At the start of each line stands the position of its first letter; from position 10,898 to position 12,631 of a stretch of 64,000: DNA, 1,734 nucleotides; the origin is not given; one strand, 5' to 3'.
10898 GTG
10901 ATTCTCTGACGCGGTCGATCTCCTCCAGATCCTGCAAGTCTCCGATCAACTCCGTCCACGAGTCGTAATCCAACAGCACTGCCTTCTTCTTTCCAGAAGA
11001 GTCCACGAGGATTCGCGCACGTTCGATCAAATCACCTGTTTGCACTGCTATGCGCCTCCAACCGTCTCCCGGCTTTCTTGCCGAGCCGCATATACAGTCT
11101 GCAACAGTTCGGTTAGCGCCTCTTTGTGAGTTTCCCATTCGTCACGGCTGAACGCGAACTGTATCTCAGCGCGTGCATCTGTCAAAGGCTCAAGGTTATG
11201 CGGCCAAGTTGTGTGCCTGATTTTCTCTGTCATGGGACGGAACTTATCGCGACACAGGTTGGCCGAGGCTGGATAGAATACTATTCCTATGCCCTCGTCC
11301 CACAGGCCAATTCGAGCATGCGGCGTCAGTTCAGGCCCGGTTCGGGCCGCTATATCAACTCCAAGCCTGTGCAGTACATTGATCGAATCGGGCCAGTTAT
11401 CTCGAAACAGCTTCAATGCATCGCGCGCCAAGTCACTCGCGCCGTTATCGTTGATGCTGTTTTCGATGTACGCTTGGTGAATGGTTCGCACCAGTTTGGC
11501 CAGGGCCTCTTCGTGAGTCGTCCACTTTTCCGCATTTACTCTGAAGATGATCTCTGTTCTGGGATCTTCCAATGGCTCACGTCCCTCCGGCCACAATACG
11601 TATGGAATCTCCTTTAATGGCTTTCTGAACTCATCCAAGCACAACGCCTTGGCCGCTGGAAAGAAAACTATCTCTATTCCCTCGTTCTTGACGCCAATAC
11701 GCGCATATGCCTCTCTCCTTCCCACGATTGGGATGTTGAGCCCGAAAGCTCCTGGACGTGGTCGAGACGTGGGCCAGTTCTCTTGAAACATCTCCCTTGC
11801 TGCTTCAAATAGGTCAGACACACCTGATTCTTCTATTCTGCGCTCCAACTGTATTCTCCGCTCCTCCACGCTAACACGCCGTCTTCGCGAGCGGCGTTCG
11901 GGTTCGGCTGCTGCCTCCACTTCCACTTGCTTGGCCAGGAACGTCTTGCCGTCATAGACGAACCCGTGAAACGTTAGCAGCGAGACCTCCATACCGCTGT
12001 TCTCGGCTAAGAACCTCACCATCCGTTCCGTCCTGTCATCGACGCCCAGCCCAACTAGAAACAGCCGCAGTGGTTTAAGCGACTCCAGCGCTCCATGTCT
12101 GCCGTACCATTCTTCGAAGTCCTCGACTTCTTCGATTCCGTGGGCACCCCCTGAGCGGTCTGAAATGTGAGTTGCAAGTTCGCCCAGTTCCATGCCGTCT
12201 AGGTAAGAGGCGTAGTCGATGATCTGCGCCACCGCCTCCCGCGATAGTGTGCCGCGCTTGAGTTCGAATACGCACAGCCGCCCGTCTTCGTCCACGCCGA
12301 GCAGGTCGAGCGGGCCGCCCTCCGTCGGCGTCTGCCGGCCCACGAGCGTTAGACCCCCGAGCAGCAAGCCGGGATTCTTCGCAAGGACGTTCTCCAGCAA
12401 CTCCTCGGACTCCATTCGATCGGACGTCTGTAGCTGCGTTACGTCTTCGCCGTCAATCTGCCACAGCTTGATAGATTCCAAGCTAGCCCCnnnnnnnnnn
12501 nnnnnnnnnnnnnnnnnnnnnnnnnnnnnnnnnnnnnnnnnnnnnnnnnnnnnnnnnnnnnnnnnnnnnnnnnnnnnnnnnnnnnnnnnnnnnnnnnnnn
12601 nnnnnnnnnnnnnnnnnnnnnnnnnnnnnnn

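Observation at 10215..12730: Five-gene accessory cassette inserted inside the pyrimidine operon between pyrC and carA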

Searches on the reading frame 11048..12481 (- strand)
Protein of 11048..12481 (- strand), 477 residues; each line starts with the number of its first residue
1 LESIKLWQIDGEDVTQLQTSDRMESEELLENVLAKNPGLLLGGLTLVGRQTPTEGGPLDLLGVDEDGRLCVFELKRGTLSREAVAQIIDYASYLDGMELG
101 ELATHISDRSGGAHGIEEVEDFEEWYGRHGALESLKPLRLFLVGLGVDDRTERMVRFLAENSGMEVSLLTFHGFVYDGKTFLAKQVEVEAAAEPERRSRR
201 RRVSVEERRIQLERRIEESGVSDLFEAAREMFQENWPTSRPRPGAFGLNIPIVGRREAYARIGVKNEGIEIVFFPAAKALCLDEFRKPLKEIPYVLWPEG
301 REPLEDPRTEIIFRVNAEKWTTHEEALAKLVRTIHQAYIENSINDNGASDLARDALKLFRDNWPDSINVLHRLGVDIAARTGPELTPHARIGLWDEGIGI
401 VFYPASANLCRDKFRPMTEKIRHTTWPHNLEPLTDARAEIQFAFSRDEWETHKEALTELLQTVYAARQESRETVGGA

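Call 4: search_protein_families(library=pfam, proteins=[window:11048-12481:-], max_evalue=0.01)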
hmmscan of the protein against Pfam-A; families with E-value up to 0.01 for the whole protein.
window:11048-12481:- (477 aa): 1 family
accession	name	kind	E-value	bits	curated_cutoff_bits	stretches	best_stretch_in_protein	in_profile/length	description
PF01939.22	NucS_C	-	4.8e-08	33.5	24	1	26-94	2-70/124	Endonuclease NucS C-terminal domain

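Call 7: search_protein_families(library=ncbifam, proteins=[window:11048-12481:-], max_evalue=0.01)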
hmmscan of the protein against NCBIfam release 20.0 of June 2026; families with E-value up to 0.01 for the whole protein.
window:11048-12481:- (477 aa): 2 families
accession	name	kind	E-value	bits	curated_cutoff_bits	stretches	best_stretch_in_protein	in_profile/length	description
NF003270.0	PRK04247.1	equivalog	2e-12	46.7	216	1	12-94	116-198/250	endonuclease NucS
NF002876.0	PRK03298.1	equivalog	7.8e-07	28.7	252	1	26-95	105-173/224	endonuclease NucS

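Call 8: find_encoding_contigs(protein=window:11048-12481:-, flank=10000, max_places=10)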
Protein window:11048-12481:- (477 aa): no gene with exactly this product is on record in the collection.

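Call 16: find_homologous_proteins(query=window:11048-12481:-, max_evalue=0.00001)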
Query window:11048-12481:- (477 aa): 1562 proteins with E <= 0.00001 among 8000 candidates; the best 120 are listed.
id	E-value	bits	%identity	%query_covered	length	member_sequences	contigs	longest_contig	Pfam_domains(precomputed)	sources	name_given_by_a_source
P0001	0.0e+0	1030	100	95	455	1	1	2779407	PF01939.22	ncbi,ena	-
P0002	7.3e-161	554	56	100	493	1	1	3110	PF01939.22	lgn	-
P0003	5.7e-155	535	72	71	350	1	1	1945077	PF01939.22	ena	-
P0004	4.6e-154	532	70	73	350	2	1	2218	PF01939.22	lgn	-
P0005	2.6e-151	523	69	73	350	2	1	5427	PF01939.22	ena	-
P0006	2.1e-150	520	69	73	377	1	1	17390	PF01939.22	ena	-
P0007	5.7e-139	482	65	71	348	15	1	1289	PF01939.22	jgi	jgi:hypothetical protein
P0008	1.1e-137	478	63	71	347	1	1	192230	PF01939.22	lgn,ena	-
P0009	2.7e-136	473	63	71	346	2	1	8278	PF01939.22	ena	-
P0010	1.7e-135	470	63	71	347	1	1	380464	PF01939.22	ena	-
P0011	2.7e-135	470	62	73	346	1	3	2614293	PF01939.22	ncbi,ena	-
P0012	6.0e-135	469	65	74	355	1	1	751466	PF01939.22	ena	-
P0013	1.0e-134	468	65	71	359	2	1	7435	PF01939.22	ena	-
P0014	1.7e-134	467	64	71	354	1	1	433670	PF01939.22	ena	-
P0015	7.1e-134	465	62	74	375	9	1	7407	PF01939.22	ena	-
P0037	3.5e-128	446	47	98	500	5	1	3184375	PF01939.22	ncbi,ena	-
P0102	1.6e-122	428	59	71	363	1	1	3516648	PF01939.22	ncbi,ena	-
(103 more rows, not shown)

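Call 17: find_encoding_contigs(protein=P0001, flank=6000, max_places=2)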
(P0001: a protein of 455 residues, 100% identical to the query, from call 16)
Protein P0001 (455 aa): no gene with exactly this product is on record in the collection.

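Call 18: find_encoding_contigs(protein=P0102, flank=8000, max_places=2)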
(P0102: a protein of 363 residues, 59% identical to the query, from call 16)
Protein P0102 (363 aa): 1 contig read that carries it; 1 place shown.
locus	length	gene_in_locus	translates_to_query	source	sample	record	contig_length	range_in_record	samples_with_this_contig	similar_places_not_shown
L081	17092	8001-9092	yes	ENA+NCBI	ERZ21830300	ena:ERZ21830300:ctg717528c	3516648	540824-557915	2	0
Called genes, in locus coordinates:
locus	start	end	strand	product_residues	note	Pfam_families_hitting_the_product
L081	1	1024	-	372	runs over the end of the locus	PF01571:GCV_T, PF08669:GCV_T_C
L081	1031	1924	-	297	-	PF00296:Bac_luciferase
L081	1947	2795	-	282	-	PF01925:TauE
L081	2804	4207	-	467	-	PF13559:DUF4129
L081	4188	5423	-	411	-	PF01882:DUF58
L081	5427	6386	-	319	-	PF20030:bpMoxR, PF00004:AAA (weak), PF07726:AAA_3, PF07728:AAA_5, PF17863:AAA_lid_2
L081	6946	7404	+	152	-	PF24698:DUF7662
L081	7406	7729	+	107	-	PF05656:DUF805 (weak)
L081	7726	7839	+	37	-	-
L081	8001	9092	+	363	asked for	PF01939:NucS_C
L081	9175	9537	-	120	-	PF13650:Asp_protease_2 (weak), PF13975:gag-asp_proteas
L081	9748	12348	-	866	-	PF00270:DEAD, PF00271:Helicase_C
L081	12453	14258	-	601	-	-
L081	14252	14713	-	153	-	-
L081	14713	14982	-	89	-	-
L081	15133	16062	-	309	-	PF01509:TruB_N, PF16198:TruB_C_2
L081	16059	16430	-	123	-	PF02033:RBFA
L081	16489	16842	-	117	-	PF05942:PaREP1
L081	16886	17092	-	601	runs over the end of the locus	PF04760:IF2_N (weak), PF00009:GTP_EFTU, PF00025:Arf (weak), PF01926:MMR_HSR1, PF02421:FeoB_N (weak), PF22042:EF-G_D2, PF11987:IF-2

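Call 19: find_encoding_contigs(protein=P0037, flank=8000, max_places=2)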
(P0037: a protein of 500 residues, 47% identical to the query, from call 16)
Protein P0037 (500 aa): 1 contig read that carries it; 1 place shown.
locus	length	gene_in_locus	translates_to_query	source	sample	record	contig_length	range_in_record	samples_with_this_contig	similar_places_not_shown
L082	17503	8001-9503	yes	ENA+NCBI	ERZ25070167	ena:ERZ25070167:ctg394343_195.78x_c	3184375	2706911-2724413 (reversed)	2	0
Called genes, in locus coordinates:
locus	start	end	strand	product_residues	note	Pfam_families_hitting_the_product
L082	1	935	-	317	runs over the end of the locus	PF14338:Mrr_N, PF04471:Mrr_cat, PF22722:NA-iREase1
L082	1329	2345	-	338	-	PF08450:SGL (faint), PF10282:Lactonase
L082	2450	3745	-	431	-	PF00675:Peptidase_M16, PF05193:Peptidase_M16_C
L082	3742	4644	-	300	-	PF02826:2-Hacid_dh_C (weak), PF03446:NAD_binding_2, PF03807:F420_oxidored (weak), PF14833:NAD_binding_11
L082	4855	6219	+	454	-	PF00202:Aminotran_3, PF00155:Aminotran_1_2 (faint)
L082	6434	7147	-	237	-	PF06778:Chlor_dismutase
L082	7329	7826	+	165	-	-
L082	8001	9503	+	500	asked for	PF01939:NucS_C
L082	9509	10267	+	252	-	PF00753:Lactamase_B, PF19583:ODP (weak), PF23023:Anti-Pycsar_Apyc1 (faint), PF12706:Lactamase_B_2 (faint)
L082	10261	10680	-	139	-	-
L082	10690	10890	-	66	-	PF04945:YHS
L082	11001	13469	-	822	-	PF00403:HMA, PF12710:HAD (faint), PF00122:E1-E2_ATPase, PF00702:Hydrolase, PF08282:Hydrolase_3 (faint)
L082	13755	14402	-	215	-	PF01726:LexA_DNA_bind, PF00717:Peptidase_S24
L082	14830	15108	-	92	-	PF02597:ThiS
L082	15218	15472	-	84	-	PF09383:NIL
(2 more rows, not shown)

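Call 22: find_related_loci(query=A1, collection=metagenome_contigs, flank=8000)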
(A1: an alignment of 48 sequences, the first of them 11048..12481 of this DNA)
Query A1 (477 aa) in metagenome_contigs; peptide patterns used: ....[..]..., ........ (x = any residue, [..] = any of these).
222 stretches matched a pattern; 89 encode a relative of the query (tblastn E <= 1e-3); the best 80 are kept; 80 distinct loci.
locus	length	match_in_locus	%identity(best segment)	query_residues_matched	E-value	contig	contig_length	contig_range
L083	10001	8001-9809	53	1-473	3e-105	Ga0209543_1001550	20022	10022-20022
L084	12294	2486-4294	53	1-473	3e-105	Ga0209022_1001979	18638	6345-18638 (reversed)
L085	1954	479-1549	40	1-473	1e-71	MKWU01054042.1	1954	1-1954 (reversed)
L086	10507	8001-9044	41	6-463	4e-66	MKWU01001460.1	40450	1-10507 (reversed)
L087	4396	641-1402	51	1-251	3e-66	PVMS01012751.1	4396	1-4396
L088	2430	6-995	42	22-463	2e-65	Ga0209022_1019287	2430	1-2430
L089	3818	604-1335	49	1-238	5e-64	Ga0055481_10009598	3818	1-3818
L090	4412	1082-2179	38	1-343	2e-62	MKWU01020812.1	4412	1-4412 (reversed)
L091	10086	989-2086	38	1-343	2e-62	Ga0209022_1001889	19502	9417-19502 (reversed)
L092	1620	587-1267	52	1-226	3e-65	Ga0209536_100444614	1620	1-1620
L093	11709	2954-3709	48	1-251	6e-61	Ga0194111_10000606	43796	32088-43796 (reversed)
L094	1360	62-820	49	1-251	6e-65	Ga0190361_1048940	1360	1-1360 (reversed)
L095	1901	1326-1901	57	1-187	3e-63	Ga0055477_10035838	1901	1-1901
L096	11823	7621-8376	48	1-251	6e-61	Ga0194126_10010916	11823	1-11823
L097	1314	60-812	47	1-251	6e-64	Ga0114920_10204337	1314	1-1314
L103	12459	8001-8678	48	1-226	1e-58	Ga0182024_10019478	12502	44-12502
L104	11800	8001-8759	48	1-249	2e-58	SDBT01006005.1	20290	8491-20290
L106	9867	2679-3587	40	1-291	1e-58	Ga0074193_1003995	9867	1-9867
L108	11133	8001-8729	48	1-239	4e-58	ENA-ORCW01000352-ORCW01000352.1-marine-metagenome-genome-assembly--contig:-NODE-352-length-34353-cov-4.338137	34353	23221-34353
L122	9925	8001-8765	42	1-251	1e-55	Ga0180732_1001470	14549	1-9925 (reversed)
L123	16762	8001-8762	42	1-251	3e-55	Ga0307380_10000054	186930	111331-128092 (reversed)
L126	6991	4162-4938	45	1-255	2e-55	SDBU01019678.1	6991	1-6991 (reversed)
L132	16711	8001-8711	44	4-237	9e-54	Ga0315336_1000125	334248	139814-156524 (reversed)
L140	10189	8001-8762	43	1-249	2e-52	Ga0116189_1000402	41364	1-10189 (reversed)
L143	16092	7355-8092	46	1-239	1e-51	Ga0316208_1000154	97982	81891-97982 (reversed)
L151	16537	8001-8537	53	1-174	2e-48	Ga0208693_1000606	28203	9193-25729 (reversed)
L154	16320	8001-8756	42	1-250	2e-47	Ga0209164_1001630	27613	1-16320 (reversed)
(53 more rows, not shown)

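Call 23: find_related_loci(query=A1, collection=viral_contigs, flank=8000)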
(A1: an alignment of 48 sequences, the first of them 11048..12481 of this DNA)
Query A1 (477 aa) in viral_contigs; peptide patterns used: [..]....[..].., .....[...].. (x = any residue, [..] = any of these).
21 stretches matched a pattern, but none encodes a relative of the query by tblastn (E <= 1e-3).

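Call 27: predict_structure(alignment_id=A1)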
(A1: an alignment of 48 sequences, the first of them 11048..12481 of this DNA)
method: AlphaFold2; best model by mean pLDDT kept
length: 477 residues; sequences in the alignment: 48
mean_pLDDT: 83.6   pTM: 0.52
mean pLDDT of the five models: 83.6, 83.1, 81.2, 80.9, 80.0
residues with pLDDT >= 90: 213; 70-90: 185; 50-70: 57; < 50: 22
segments of 3 or more residues with pLDDT < 50: 1-3, 187-198
pLDDT, mean of each block of 10 residues (from residue 1): 53 63 59 85 88 60 93 87 89 93 91 84 88 92 87 85 84 64 51 39 82 95 97 89 93 83 95 95 95 95 90 97 97 90 68 84 79 78 79 85 91 92 91 91 91 92 88 70
secondary structure, 60 per line:
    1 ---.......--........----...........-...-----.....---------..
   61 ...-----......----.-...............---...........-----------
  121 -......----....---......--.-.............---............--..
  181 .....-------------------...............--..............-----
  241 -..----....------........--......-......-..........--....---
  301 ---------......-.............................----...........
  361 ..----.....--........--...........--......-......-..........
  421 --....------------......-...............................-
elements in order: E4-10 E13-20 H25-35 E45-49 E59-63 E69-74 H81-95 H99-109 H122-127 H132-135 E139-144 H149-161 E165-176 E179-185 H205-219 H222-235 E248-251 E258-265 E268-273 H275-280 H282-291 E294-297 E310-315 H317-345 H350-362 E367-371 E374-381 E384-394 E397-402 H404-409 H411-420 E423-426 E439-444 H446-476

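Call 30: fold_search(model_id=the predicted structure, library=pdb)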
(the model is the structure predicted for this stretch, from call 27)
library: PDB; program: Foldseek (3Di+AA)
matches with E <= 10: 717; with E <= 0.001: 4
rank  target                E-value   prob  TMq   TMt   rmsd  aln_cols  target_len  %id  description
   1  5gkj_B                6.9e-06  1.00  0.19  0.39   9.5       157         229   23  Structure of EndoMS in apo form (released 2016-11-02)
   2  2vld_B                1.2e-04  1.00  0.18  0.36   7.8       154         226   23  crystal structure of a repair endonuclease from Pyrococcus abyssi (released 2009-05-19)
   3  2vld_A                1.3e-04  1.00  0.18  0.35  14.5       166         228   23  crystal structure of a repair endonuclease from Pyrococcus abyssi (released 2009-05-19)
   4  5gke_A                1.7e-04  1.00  0.19  0.36   9.7       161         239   22  Structure of EndoMS-dsDNA1 complex (released 2016-11-02)
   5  6w18_D                3.3e-03  0.66  0.16  0.22  14.4       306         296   14  Structure of S. pombe Arp2/3 complex in inactive state (released 2020-08-12)
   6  5l39_A                1.1e-02  0.33  0.10  0.19  18.5       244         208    9  The structure of the fused permuted hexameric shell protein MSM0275 from the RMM microcompartment (released 2016-12-14)
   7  1fok_A                1.7e-02  0.99  0.18  0.16   6.6       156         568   13  STRUCTURE OF RESTRICTION ENDONUCLEASE FOKI BOUND TO DNA (released 1997-12-03)
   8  3gfh_A                2.2e-02  0.35  0.12  0.22  16.1       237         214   10  Crystal structure of EUTL shell protein of the bacterial ethanolamine micrompartment (released 2009-07-21)
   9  5gkj_A                2.4e-02  1.00  0.16  0.35  10.2       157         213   22  Structure of EndoMS in apo form (released 2016-11-02)
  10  2fm8_A                4.1e-02  0.69  0.11  0.29   7.4       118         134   12  Crystal Structure of the Salmonella Secretion Chaperone InvB in Complex with SipA (released 2006-03-21)
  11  6vm5                  5.1e-02  0.80  0.16  0.18   7.8       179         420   13  Structure of Moraxella osloensis Cap4 SAVED/CARF-domain containing receptor (released 2020-06-17)
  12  2a1v                  5.4e-02  0.97  0.16  0.45   5.4       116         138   14  Crystal structure of Deinococcus radiodurans protein DR2400, Pfam domain DUF419 (released 2005-07-26)
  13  2fok_B                5.4e-02  0.96  0.19  0.17   6.1       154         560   12  STRUCTURE OF RESTRICTION ENDONUCLEASE FOKI (released 1998-06-17)
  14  9t2w_B                5.7e-02  0.97  0.16  0.53   4.8       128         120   13  YdhG-like domain-containing protein (Frataxin) from Listeria monocytogenes (released 2025-11-19)
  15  9t2w_A                6.7e-02  0.99  0.17  0.55   4.1       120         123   14  YdhG-like domain-containing protein (Frataxin) from Listeria monocytogenes (released 2025-11-19)
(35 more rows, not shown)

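Call 31: search_protein_families(library=padloc, proteins=[window:11048-12481:-], max_evalue=0.01)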
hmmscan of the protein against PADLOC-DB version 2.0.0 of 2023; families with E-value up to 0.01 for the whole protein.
window:11048-12481:- (477 aa): 9 families
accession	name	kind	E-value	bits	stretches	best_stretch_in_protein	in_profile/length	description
PDLC04916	PDC-S11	-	1.5e-33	114.4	1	4-200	5-196/358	-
PDLC04915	PDC-S11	-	2.1e-12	45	1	6-189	8-195/379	-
PDLC04944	PDC-S18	-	2e-09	35.2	1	10-93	8-91/307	-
PDLC04799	PDC-S02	-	8.6e-08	29.6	1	46-102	211-267/308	-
PDLC04824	PDC-S02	-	1.3e-07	29.2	1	46-95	211-261/308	-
PDLC04913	PDC-S11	-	3.1e-06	24.5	1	58-98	62-102/375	-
PDLC04946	PDC-S18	-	2.5e-05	21.5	1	1-94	18-111/365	-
PDLC04910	PDC-S11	-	6.3e-05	20.4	1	57-94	60-97/359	-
PDLC04909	PDC-S11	-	0.00013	19.7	1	58-125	62-134/347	-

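Call 32: search_protein_families(library=pfam, proteins=[L123:8001-9113:+, L132:7989-9068:+, L143:7355-8560:+, L154:8001-9086:+, L093:2954-4051:+, L086:7983-9062:+, L126:4162-5214:+, L106:2679-3743:+, L103:8001-9101:+, L140:8001-9122:+], max_evalue=0.1)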
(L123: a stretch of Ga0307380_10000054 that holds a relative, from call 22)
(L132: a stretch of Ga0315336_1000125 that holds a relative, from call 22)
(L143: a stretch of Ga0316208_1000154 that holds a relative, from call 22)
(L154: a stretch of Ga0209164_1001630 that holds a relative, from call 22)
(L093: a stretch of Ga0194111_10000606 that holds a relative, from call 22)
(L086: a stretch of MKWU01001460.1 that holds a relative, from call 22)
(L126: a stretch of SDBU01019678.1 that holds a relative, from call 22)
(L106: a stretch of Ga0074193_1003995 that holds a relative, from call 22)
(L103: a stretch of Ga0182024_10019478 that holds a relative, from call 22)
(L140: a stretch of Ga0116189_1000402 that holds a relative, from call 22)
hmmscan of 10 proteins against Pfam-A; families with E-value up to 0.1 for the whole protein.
L123:8001-9113:+ (370 aa): 1 family
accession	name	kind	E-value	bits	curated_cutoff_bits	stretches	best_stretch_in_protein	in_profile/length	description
PF01939.22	NucS_C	-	7.6e-10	39.3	24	1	31-99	2-70/124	Endonuclease NucS C-terminal domain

L132:7989-9068:+ (359 aa): 1 family
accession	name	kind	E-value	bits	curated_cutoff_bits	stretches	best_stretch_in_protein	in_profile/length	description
PF01939.22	NucS_C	-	2.2e-07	31.4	24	1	31-98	2-69/124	Endonuclease NucS C-terminal domain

L143:7355-8560:+ (401 aa): 1 family
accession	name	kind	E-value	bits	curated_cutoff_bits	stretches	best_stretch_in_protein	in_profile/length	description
PF01939.22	NucS_C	-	1.4e-08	35.2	24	1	30-103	2-76/124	Endonuclease NucS C-terminal domain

L154:8001-9086:+ (361 aa): 1 family
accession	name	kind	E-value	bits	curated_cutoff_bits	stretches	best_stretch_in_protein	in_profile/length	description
PF01939.22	NucS_C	-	1.8e-09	38.1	24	1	30-103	2-75/124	Endonuclease NucS C-terminal domain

L093:2954-4051:+ (365 aa): 3 families
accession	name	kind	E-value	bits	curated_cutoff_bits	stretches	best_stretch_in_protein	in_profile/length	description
PF01939.22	NucS_C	-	9.2e-07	29.3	24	1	31-99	3-71/124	Endonuclease NucS C-terminal domain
PF20436.4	LonB_AAA-LID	-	0.0047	17.4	22.4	1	83-112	2-30/65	Archaeal LonB, AAA+ ATPase LID domain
PF25583.1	WCX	-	0.096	13.5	23.9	0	275-320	2-41/76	WCX domain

L086:7983-9062:+ (359 aa): 1 family
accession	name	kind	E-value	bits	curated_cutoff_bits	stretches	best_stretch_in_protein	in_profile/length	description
PF01939.22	NucS_C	-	1.1e-08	35.5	24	1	29-95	2-68/124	Endonuclease NucS C-terminal domain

L126:4162-5214:+ (350 aa): 1 family
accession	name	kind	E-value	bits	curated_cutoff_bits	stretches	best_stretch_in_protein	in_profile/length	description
PF01939.22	NucS_C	-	5.7e-09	36.4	24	1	31-104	2-75/124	Endonuclease NucS C-terminal domain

L106:2679-3743:+ (354 aa): 1 family
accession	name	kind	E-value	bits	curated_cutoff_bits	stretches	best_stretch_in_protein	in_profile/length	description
PF01939.22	NucS_C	-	2.5e-10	40.8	24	1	31-105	2-73/124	Endonuclease NucS C-terminal domain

L103:8001-9101:+ (366 aa): 1 family
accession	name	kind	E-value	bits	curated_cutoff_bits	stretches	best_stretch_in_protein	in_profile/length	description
PF01939.22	NucS_C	-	1.2e-10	41.9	24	1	30-99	2-71/124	Endonuclease NucS C-terminal domain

L140:8001-9122:+ (373 aa): 1 family
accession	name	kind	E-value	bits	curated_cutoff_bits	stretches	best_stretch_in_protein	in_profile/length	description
PF01939.22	NucS_C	-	1.8e-08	34.9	24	1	30-97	2-69/124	Endonuclease NucS C-terminal domain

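Call 43: find_encoding_contigs(protein=P0003, flank=9000, max_places=2)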
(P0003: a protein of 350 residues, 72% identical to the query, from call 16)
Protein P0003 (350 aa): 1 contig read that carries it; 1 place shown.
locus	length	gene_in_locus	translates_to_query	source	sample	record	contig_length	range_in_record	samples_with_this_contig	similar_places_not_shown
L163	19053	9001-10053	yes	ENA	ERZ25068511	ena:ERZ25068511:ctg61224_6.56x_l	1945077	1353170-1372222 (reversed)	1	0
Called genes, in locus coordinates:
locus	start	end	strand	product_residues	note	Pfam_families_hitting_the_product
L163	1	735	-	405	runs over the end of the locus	PF01960:ArgJ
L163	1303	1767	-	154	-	PF12796:Ank_2 (weak), PF13606:Ank_3 (faint), PF00023:Ank (faint), PF12796:Ank_2, PF13637:Ank_4 (weak)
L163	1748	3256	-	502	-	PF12796:Ank_2, PF00023:Ank, PF12796:Ank_2, PF13637:Ank_4, PF13857:Ank_5, PF13637:Ank_4, PF12796:Ank_2, PF13637:Ank_4, +13 more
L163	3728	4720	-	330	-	PF00389:2-Hacid_dh, PF02826:2-Hacid_dh_C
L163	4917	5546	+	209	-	PF00156:Pribosyltran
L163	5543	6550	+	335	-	PF02729:OTCace_N, PF00185:OTCace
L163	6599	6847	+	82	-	PF04255:DUF433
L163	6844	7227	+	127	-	PF18478:PIN_10 (weak), PF18480:DUF5615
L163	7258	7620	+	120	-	PF00293:NUDIX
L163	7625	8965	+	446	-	PF01979:Amidohydro_1, PF07969:Amidohydro_3 (weak), PF12890:DHOase, PF07969:Amidohydro_3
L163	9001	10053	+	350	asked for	PF01939:NucS_C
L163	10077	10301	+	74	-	-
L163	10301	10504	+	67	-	PF04255:DUF433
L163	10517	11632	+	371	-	PF00988:CPSase_sm_chain, PF00117:GATase, PF07722:Peptidase_C26 (faint)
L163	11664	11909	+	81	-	PF09957:VapB_antitoxin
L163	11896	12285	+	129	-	PF01850:PIN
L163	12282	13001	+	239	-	PF00702:Hydrolase, PF13419:HAD_2, PF13242:Hydrolase_like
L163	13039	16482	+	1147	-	PF25596:CPSase_L_D1, PF02786:CPSase_L_D2, PF02787:CPSase_L_D3, PF25596:CPSase_L_D1, PF01071:GARS_A, PF02786:CPSase_L_D2, PF07478:Dala_Dala_lig_C (weak), PF02142:MGS, +4 more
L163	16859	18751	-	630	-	-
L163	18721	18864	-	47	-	-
